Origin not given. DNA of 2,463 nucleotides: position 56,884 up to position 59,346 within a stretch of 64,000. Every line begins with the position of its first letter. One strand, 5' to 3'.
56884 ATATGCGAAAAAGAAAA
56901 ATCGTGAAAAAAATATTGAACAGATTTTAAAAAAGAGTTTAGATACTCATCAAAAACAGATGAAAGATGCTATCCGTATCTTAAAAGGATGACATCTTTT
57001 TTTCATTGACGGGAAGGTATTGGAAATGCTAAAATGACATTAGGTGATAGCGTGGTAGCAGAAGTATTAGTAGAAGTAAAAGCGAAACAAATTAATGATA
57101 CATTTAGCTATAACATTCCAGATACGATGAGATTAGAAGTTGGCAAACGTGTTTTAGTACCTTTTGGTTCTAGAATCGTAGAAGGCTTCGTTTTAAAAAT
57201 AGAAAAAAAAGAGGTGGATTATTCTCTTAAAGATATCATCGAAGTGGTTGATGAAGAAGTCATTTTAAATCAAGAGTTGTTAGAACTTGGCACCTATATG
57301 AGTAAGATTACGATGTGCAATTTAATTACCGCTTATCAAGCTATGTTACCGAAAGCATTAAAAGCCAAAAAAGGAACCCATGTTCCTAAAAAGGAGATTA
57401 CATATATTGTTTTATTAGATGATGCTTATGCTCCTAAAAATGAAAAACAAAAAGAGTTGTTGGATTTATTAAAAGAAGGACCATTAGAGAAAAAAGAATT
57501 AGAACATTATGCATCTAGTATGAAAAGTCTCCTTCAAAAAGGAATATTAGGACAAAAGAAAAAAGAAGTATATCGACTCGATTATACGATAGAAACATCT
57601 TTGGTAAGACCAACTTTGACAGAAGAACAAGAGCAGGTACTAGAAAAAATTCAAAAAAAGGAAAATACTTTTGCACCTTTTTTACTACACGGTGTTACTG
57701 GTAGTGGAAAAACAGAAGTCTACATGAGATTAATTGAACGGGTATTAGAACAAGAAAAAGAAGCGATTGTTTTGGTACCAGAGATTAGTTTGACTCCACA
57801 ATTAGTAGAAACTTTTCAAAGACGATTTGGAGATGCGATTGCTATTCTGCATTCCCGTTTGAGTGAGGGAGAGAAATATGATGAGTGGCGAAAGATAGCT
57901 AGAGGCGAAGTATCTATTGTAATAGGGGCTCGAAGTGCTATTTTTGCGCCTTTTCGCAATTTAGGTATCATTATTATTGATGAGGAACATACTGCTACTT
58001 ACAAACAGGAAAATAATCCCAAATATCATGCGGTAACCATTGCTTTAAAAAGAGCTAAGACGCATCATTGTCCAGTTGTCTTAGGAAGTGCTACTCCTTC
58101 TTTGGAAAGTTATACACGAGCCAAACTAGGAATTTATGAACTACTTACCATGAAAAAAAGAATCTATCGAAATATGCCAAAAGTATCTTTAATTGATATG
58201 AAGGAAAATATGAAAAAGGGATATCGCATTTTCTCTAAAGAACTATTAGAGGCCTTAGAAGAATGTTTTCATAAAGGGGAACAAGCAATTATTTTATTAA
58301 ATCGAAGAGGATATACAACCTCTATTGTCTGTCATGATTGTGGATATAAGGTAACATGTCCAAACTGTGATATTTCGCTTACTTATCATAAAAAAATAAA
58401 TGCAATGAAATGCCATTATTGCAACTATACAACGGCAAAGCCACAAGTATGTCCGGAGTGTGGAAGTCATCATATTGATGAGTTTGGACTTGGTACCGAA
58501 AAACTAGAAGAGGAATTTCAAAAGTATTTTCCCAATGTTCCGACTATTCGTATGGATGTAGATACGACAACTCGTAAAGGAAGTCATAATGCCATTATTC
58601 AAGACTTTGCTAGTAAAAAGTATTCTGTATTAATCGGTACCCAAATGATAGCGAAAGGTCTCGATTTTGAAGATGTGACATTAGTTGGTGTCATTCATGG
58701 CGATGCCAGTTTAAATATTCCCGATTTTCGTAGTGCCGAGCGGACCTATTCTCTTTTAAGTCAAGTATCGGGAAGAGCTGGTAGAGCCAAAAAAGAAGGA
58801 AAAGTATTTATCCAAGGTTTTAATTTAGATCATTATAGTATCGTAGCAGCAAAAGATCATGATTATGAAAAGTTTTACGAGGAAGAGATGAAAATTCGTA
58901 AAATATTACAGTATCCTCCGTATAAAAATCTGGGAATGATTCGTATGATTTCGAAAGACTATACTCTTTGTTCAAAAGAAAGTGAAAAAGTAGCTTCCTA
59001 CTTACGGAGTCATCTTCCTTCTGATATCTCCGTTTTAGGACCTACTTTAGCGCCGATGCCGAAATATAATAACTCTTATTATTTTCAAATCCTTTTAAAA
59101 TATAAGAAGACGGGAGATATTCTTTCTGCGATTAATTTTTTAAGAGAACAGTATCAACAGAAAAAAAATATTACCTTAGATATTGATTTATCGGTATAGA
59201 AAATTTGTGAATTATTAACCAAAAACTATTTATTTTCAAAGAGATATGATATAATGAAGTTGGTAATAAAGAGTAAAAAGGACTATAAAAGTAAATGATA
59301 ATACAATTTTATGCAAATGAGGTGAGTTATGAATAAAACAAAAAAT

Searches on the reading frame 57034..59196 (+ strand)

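Call 20: search_protein_families(library=pfam, proteins=[window:57034-59196:+], max_evalue=0.001)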
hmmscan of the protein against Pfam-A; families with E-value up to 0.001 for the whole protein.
window:57034-59196:+ (721 aa): 6 families
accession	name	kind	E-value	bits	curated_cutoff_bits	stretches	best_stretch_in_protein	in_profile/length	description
PF17764.6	PriA_3primeBD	-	7e-26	90.4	22.7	1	10-106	1-96/96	3'DNA-binding domain (3'BD)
PF00270.35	DEAD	-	4.5e-22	79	26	1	196-359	1-163/167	DEAD/DEAH box helicase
PF04851.21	ResIII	-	1.7e-19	70.7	22.5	1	194-356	3-163/164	Type III restriction enzyme, res subunit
PF18074.6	PriA_C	-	1.5e-15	58.2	26.9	1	629-718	1-92/95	Primosomal protein N C-terminal domain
PF00271.37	Helicase_C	-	1.4e-12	48.3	23.5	1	499-586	38-110/110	Helicase conserved C-terminal domain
PF18319.7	Zn_ribbon_PriA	-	9.2e-12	45.1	26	1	442-466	1-25/27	PriA DNA helicase Cys-rich region (CRR) domain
